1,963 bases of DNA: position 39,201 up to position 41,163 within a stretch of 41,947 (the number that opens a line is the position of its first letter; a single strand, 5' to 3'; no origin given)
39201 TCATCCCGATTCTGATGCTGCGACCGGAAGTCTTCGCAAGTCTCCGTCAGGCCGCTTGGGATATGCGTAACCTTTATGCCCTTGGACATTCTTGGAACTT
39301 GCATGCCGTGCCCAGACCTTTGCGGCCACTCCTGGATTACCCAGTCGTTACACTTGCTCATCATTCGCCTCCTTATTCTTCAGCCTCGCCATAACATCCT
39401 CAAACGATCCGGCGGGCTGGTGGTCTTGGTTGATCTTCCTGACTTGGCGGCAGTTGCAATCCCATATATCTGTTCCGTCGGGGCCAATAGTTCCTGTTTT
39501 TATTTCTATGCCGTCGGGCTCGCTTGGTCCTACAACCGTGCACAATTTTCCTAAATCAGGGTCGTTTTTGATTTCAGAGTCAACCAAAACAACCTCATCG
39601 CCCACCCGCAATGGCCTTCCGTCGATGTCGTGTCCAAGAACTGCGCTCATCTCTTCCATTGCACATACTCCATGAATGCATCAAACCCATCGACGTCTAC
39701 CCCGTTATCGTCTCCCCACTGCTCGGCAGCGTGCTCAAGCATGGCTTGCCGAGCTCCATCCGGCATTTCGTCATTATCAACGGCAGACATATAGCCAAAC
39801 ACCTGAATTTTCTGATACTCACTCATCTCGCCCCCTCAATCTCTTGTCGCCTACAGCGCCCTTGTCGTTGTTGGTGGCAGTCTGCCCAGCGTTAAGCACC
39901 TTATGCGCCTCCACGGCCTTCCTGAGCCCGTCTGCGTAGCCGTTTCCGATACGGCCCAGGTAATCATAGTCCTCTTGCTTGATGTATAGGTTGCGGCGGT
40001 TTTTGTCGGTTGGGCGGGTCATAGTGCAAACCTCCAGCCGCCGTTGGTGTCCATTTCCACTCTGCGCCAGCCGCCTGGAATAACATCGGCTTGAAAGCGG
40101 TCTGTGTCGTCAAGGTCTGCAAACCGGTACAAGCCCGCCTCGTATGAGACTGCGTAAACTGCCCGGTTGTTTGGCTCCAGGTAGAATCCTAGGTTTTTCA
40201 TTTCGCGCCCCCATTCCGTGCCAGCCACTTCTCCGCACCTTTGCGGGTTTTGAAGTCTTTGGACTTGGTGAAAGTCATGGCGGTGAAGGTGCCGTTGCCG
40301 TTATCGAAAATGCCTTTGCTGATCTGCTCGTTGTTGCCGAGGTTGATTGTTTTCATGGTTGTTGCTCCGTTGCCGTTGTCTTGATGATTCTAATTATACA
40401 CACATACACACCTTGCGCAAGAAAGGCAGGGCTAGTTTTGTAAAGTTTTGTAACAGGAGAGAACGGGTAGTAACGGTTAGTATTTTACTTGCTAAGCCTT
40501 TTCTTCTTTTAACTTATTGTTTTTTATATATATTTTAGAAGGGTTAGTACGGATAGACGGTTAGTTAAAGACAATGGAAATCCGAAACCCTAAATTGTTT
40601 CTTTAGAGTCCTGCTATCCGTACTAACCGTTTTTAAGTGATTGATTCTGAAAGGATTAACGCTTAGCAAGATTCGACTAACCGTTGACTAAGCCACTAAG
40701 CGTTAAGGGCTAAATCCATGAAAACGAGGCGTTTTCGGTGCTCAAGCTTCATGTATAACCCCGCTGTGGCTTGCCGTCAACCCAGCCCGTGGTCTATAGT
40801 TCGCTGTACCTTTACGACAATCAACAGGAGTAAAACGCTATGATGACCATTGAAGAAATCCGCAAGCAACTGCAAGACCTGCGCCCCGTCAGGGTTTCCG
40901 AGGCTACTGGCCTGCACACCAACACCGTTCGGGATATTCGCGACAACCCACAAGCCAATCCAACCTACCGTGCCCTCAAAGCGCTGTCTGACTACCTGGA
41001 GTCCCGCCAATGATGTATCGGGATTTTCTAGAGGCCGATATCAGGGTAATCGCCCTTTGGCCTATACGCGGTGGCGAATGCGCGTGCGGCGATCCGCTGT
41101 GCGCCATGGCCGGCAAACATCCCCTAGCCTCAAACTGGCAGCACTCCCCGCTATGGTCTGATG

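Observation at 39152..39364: Stand-alone 70-aa release-factor GGQ domain in which the universally conserved GGQ is GMQ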

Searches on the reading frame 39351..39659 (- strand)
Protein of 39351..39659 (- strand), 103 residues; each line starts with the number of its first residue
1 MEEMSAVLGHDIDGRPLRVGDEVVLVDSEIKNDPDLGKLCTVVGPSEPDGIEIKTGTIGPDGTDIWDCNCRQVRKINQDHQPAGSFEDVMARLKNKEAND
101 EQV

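Call 3: search_protein_families(library=pfam, proteins=[window:39351-39659:-], max_evalue=1)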
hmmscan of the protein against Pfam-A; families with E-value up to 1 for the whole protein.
seq(103 aa): 1 family
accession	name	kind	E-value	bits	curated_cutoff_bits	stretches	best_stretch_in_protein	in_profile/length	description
PF18354.7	SH3_18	-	0.099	13.1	25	1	4-32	5-33/85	CarS bacterial SH3 domain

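Call 4: search_protein_families(library=phrogs, proteins=[window:39351-39659:-], max_evalue=1)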
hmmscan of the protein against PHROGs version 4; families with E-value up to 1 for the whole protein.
seq(103 aa): 3 families
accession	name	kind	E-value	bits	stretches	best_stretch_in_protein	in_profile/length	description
phrog_2251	-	unknown function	0.094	14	1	11-29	4-22/74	-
phrog_14726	-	tail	0.11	12.2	1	36-83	181-229/537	tail fiber protein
phrog_12836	-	unknown function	0.23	12.7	1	17-44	7-34/77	-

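Call 37: search_protein_families(library=padloc, proteins=[window:39351-39659:-], max_evalue=1)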
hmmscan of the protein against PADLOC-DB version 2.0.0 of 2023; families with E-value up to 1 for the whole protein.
seq(103 aa): 0 families

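Call 38: search_protein_families(library=ncbifam, proteins=[window:39351-39659:-], max_evalue=1)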
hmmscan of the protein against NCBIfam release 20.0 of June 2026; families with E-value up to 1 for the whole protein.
seq(103 aa): 0 families

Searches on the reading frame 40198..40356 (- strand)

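Call 63: search_protein_families(library=phrogs, proteins=[window:40198-40356:-], max_evalue=0.001)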
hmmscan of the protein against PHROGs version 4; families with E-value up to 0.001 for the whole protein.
window:40198-40356:- (52 aa): 1 family
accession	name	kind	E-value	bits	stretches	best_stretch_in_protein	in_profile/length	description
phrog_751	-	unknown function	1.5e-25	89.6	1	1-49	20-68/70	-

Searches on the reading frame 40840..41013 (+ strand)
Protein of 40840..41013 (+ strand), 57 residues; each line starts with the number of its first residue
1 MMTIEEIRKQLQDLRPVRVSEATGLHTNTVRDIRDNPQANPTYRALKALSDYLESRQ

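Call 63: search_protein_families(library=phrogs, proteins=[window:40840-41013:+], max_evalue=0.001)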
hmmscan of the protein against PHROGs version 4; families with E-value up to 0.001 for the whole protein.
window:40840-41013:+ (57 aa): 1 family
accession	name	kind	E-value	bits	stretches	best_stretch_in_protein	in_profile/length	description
phrog_18104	-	transcription regulation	1e-08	35.9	1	1-56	1-55/57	transcriptional regulator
